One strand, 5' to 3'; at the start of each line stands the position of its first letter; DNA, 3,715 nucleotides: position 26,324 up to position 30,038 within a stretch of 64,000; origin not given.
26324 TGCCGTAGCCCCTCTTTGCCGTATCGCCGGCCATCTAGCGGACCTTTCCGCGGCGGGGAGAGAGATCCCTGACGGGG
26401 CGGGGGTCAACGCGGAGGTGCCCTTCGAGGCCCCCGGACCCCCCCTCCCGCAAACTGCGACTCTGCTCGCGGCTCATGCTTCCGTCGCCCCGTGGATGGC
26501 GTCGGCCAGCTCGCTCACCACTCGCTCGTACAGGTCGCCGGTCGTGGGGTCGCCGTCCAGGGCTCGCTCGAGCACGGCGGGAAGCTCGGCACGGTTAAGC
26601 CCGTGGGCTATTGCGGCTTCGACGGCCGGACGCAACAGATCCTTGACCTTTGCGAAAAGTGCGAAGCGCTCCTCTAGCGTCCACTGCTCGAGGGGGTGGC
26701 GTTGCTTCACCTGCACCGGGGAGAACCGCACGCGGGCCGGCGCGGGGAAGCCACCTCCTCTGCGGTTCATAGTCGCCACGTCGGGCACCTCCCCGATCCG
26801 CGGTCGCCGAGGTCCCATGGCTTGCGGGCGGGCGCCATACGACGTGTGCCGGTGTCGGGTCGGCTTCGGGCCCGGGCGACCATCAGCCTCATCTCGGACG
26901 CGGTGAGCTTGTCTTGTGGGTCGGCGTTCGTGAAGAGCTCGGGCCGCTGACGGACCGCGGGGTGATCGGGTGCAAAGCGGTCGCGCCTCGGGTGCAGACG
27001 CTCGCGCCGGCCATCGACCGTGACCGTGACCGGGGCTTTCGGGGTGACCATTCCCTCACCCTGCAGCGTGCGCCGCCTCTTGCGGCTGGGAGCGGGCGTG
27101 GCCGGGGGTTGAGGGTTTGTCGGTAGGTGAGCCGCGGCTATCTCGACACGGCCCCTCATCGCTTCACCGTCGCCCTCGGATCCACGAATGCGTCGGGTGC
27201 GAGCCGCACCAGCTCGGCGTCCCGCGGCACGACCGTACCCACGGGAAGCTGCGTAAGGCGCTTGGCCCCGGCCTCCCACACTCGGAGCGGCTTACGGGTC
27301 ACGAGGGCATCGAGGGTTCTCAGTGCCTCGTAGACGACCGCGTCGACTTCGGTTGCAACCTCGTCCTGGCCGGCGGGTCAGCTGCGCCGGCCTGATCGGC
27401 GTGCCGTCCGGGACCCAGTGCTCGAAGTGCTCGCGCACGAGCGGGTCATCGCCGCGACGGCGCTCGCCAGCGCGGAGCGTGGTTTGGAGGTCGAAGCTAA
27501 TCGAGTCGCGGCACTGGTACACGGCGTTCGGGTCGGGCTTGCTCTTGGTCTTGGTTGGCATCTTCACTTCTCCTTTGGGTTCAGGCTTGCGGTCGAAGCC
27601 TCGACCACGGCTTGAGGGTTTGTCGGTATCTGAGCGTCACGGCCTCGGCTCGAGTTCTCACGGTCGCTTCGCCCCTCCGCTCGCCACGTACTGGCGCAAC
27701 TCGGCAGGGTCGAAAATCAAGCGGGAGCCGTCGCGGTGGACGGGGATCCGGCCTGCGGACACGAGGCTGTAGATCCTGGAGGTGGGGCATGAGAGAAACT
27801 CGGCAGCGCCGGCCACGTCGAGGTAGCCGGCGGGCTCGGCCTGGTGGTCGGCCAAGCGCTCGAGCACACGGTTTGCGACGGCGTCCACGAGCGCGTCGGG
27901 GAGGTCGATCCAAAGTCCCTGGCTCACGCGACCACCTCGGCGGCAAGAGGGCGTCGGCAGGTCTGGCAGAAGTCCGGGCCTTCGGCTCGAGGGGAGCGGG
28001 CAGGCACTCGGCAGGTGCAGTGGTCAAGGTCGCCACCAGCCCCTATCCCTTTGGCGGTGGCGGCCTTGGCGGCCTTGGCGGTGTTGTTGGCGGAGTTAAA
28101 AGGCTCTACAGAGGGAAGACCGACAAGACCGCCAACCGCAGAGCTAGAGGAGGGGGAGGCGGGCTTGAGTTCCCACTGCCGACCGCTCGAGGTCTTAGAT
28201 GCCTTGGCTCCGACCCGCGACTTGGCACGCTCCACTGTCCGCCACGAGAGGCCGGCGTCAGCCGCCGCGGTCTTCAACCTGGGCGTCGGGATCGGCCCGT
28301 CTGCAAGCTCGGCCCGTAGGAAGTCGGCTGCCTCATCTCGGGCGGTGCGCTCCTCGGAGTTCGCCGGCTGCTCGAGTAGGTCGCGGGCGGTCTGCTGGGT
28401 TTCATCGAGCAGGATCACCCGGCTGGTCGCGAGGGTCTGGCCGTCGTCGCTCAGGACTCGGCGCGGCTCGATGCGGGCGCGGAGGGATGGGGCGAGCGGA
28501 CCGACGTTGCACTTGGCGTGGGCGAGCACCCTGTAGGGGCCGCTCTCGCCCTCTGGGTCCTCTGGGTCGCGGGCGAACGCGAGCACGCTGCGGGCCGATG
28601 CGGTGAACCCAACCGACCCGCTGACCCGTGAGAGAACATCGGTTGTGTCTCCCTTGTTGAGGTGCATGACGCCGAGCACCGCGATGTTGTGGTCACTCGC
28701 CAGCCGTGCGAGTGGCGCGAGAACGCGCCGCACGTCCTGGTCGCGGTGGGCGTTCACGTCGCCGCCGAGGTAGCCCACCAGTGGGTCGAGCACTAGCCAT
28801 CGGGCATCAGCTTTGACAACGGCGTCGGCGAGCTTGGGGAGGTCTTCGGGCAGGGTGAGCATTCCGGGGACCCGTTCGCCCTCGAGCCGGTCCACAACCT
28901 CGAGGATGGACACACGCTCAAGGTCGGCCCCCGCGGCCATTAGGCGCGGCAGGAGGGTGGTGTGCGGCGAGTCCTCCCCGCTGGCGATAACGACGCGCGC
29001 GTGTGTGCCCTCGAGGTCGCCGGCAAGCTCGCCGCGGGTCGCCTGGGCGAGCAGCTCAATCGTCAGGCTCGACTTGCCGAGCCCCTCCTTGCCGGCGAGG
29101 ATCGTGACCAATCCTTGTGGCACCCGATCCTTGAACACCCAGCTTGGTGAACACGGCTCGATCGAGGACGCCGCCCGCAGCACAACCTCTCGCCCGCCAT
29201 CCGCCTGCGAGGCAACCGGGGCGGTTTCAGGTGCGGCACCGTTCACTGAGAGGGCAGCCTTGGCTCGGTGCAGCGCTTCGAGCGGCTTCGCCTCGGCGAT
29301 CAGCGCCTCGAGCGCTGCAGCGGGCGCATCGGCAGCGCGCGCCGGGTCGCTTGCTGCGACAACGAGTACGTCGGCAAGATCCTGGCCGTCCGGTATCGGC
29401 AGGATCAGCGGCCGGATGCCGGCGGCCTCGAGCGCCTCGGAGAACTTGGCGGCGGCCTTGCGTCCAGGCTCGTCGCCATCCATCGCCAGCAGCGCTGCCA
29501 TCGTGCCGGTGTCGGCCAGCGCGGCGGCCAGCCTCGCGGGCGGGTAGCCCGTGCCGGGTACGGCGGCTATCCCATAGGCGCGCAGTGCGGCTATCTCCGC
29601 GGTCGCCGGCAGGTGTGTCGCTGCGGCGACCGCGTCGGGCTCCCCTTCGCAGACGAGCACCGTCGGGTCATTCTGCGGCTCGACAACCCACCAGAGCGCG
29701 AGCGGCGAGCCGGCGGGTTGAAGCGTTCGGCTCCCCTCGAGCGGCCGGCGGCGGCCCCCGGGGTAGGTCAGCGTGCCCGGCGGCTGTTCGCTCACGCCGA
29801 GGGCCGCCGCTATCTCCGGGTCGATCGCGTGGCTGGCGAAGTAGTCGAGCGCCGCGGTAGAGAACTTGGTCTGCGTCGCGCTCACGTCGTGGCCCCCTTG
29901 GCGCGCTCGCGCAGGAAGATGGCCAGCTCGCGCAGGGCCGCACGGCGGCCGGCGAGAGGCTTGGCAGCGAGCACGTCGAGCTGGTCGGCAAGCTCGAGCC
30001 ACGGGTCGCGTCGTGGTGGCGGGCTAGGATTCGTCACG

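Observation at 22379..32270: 9.85-kb integrative element in tRNA-Met with replication and HNH modules but no virion or conjugation genes (satellite-like?)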

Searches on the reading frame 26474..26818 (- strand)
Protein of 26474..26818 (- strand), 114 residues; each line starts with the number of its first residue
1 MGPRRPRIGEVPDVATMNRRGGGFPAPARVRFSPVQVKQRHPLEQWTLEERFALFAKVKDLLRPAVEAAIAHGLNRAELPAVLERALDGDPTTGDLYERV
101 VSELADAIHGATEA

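Call 10: search_protein_families(library=pfam, proteins=[window:26474-26818:-], max_evalue=0.1)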
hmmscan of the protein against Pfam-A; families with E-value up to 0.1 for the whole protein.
window:26474-26818:- (114 aa): 0 families

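Call 12: search_protein_families(library=phrogs, proteins=[window:26474-26818:-], max_evalue=0.01)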
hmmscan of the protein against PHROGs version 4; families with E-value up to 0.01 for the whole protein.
window:26474-26818:- (114 aa): 0 families

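Call 36: search_protein_families(library=ncbifam, proteins=[window:26474-26818:-], max_evalue=0.1)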
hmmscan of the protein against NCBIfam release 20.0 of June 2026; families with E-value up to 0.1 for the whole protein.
window:26474-26818:- (114 aa): 1 family
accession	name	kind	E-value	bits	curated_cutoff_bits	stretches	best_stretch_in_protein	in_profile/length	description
NF000505.2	blaGIL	exception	0.084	12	640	1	28-78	38-88/286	GIL family class A beta-lactamase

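Call 37: search_protein_families(library=padloc, proteins=[window:26474-26818:-], max_evalue=0.1)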
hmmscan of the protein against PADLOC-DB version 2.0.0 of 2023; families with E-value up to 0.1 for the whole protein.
window:26474-26818:- (114 aa): 0 families

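Call 90: search_dna_similar(query=window:26474-26818:-, collection=phages, mode=protein, max_evalue=0.01, max_rows=8)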
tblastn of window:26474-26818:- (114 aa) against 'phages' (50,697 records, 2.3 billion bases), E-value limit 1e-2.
No match.

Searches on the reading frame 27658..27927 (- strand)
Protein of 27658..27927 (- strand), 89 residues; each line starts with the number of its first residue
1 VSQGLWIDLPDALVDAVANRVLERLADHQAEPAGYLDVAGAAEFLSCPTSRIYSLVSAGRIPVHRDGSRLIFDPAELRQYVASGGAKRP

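Call 10: search_protein_families(library=pfam, proteins=[window:27658-27927:-], max_evalue=0.1)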
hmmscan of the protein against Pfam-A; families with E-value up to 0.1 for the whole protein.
window:27658-27927:- (89 aa): 3 families
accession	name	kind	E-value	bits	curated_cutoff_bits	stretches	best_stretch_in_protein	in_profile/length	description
PF12728.13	HTH_17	-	6.7e-08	33.1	27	1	35-83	1-49/51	Helix-turn-helix domain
PF21531.3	Rv2175c_wHTH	-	0.0013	19.1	27.1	1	36-71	16-52/57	DNA-binding protein Rv2175c, wHTH domain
PF11423.14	Repressor_Mnt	-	0.044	14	20.9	1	23-31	5-13/28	Regulatory protein Mnt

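Call 12: search_protein_families(library=phrogs, proteins=[window:27658-27927:-], max_evalue=0.01)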
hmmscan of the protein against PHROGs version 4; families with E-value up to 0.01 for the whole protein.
window:27658-27927:- (89 aa): 1 family
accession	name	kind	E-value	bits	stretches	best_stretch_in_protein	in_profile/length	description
phrog_66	-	integration and excision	0.00023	22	1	26-88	84-147/412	excisionase and transcriptional regulator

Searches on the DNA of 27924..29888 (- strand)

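Call 94: search_rna_families(sources=[L165, L168, L167, L010, L006], threshold=evalue, max_evalue=0.5)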
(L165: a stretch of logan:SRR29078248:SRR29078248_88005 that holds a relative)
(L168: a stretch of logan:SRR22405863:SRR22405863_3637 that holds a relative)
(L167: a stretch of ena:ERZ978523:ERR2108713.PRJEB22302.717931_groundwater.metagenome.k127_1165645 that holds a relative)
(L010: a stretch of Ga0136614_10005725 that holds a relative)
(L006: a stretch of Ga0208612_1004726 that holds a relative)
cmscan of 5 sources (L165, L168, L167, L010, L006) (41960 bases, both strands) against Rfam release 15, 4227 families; matches with E-value up to 0.5: 0.
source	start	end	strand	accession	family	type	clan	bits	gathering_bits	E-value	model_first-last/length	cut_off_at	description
